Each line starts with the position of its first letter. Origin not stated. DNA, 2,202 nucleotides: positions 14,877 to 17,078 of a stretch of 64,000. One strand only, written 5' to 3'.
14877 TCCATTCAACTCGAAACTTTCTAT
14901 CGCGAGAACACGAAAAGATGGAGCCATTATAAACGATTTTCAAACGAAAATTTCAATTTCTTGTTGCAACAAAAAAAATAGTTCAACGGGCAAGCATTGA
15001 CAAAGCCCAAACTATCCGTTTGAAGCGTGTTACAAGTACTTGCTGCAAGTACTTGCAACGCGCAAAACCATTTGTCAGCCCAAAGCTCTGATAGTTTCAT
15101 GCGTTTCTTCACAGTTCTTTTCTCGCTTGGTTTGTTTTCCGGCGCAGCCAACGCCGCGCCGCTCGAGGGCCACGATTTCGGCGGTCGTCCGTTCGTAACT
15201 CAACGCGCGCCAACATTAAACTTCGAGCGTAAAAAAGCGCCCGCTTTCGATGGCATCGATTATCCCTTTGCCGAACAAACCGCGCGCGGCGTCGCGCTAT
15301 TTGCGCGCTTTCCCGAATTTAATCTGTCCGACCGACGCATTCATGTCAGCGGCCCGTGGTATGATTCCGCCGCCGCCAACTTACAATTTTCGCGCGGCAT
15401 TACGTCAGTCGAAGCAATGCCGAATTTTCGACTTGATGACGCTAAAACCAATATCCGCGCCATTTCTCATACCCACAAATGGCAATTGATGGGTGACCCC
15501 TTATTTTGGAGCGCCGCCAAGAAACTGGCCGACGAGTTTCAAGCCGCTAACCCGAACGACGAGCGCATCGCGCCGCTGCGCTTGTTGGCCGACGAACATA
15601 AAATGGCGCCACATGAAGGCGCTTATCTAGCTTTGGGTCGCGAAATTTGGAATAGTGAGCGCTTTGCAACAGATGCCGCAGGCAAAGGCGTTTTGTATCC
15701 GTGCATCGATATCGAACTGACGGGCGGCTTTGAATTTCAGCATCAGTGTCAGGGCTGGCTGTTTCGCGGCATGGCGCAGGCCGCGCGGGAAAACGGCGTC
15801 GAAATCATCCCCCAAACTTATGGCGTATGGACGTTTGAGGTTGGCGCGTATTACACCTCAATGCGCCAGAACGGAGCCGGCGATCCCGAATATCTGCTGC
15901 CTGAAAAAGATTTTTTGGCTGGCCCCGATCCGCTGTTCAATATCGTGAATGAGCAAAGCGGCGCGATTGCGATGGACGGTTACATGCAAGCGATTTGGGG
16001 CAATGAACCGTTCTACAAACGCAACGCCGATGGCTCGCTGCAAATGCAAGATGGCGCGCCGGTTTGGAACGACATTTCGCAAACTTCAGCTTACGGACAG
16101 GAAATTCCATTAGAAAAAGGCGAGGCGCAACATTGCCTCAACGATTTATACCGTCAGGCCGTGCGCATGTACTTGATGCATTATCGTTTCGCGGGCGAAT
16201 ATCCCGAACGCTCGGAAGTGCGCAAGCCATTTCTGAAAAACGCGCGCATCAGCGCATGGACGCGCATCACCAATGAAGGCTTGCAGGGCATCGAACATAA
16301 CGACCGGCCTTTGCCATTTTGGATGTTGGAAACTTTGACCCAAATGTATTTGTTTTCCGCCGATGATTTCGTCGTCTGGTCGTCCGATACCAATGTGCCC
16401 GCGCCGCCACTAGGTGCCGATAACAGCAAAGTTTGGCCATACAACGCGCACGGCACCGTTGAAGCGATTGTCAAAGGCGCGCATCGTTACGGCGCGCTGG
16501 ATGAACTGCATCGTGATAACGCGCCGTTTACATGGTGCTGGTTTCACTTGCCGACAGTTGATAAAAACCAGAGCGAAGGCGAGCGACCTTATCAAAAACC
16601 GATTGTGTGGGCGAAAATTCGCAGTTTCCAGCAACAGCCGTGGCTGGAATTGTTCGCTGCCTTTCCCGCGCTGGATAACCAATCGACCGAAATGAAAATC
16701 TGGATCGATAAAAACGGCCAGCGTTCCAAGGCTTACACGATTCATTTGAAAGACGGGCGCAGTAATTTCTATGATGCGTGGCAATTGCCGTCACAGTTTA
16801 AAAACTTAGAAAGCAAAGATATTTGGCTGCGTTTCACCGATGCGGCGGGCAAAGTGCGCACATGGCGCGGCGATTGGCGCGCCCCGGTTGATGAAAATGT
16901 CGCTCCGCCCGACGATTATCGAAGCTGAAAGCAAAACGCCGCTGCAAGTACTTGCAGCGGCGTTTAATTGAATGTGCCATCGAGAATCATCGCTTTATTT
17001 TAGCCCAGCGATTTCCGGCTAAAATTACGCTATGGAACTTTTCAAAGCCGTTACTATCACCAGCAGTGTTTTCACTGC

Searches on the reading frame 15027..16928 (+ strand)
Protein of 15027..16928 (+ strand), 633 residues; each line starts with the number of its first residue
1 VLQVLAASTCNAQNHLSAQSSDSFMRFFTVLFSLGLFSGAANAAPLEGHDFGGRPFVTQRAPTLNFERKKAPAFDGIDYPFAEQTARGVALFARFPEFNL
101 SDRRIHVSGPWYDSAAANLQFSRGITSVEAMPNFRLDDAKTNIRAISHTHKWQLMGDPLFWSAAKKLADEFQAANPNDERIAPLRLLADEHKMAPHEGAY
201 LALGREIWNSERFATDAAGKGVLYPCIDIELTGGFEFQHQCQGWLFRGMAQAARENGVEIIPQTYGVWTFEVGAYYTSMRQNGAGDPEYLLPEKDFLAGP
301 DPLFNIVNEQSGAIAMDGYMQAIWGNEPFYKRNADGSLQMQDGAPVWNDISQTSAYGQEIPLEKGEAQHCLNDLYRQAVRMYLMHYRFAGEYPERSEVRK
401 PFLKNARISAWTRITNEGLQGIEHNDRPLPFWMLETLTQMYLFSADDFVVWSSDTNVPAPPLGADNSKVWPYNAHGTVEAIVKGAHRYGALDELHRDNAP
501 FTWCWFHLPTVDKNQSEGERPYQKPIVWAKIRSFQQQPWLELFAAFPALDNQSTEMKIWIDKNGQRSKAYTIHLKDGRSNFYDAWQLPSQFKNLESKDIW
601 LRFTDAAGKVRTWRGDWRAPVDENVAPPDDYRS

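Call 17: search_protein_families(library=pfam, proteins=[window:15027-16928:+], max_evalue=0.01)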
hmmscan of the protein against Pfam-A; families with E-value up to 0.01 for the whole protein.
window:15027-16928:+ (633 aa): 1 family
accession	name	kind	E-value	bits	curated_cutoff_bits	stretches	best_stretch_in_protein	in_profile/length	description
PF21209.4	Bac_rhamnosid-like_N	-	0.0088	15.9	27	0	554-593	78-118/209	Alpha-rhamnosidase-like, bacteroidetes, N-terminal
